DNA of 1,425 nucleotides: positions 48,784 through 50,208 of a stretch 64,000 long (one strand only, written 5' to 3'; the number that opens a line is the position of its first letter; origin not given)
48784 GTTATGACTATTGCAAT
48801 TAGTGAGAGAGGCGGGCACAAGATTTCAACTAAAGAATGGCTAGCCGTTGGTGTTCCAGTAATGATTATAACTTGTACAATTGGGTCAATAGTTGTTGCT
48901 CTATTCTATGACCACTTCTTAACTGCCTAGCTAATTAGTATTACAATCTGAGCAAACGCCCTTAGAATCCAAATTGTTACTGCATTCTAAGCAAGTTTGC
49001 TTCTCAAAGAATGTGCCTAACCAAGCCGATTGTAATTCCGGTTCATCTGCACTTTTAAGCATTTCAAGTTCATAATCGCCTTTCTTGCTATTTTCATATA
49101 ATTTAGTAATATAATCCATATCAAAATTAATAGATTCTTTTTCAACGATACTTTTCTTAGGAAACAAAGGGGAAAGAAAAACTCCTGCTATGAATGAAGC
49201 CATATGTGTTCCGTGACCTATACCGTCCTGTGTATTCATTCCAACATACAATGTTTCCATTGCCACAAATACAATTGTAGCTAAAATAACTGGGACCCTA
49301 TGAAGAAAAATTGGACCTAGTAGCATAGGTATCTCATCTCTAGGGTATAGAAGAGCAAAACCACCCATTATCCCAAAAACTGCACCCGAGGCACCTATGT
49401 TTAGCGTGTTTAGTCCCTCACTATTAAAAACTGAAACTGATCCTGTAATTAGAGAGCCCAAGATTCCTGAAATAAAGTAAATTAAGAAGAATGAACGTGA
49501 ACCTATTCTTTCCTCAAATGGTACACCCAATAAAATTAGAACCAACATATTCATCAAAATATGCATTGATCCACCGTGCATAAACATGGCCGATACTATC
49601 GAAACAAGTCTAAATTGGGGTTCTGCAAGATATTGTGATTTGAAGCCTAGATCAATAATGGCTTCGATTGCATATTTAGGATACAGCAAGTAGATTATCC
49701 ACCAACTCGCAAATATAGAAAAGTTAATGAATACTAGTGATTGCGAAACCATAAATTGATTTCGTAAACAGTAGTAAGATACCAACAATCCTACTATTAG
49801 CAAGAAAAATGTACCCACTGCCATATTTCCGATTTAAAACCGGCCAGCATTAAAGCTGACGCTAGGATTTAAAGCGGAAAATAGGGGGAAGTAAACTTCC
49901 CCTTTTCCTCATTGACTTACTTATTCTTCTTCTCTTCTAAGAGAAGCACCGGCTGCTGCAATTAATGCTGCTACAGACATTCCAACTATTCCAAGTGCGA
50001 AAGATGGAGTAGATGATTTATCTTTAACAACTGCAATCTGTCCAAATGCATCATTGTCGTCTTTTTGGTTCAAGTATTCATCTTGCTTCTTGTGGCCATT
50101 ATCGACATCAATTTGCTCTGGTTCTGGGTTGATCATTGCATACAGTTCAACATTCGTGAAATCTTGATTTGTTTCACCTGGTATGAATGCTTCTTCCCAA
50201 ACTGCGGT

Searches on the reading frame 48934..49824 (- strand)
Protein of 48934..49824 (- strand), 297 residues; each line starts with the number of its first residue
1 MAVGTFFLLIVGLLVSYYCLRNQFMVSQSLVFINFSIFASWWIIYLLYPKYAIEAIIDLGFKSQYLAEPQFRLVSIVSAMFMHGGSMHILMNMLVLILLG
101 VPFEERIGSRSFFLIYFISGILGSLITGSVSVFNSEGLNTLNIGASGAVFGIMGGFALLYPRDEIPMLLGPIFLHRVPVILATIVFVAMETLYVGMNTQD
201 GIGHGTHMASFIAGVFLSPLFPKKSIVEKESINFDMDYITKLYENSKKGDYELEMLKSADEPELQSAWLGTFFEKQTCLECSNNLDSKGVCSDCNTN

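Call 46: search_protein_families(library=ncbifam, proteins=[window:48934-49824:-], max_evalue=0.001)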
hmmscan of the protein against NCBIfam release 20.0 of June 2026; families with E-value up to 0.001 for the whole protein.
window:48934-49824:- (297 aa): 3 families
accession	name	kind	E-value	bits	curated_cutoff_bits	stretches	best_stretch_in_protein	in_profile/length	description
TIGR03902.1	rhom_GG_sort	equivalog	6.8e-07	29.4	84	1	76-217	19-148/154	rhombosortase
NF008155.0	PRK10907.1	equivalog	2.8e-06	26.9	335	1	68-217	130-264/276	rhomboid family intramembrane serine protease GlpG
TIGR04239.1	rhombo_GlpG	equivalog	2e-05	24.5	250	1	31-154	94-209/271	rhomboid family intramembrane serine protease GlpG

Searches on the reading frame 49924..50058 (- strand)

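Call 13: search_protein_families(library=ncbifam, proteins=[window:49924-50058:-], max_evalue=10)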
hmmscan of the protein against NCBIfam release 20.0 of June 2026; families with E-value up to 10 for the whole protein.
seq(45 aa): 1 family
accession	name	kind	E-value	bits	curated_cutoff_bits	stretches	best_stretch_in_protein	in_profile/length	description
TIGR04081.4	TIGR04081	equivalog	0.15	11.8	30.5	1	26-39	12-25/27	SbtA family thio(seleno)oxazole RiPP natural product precursor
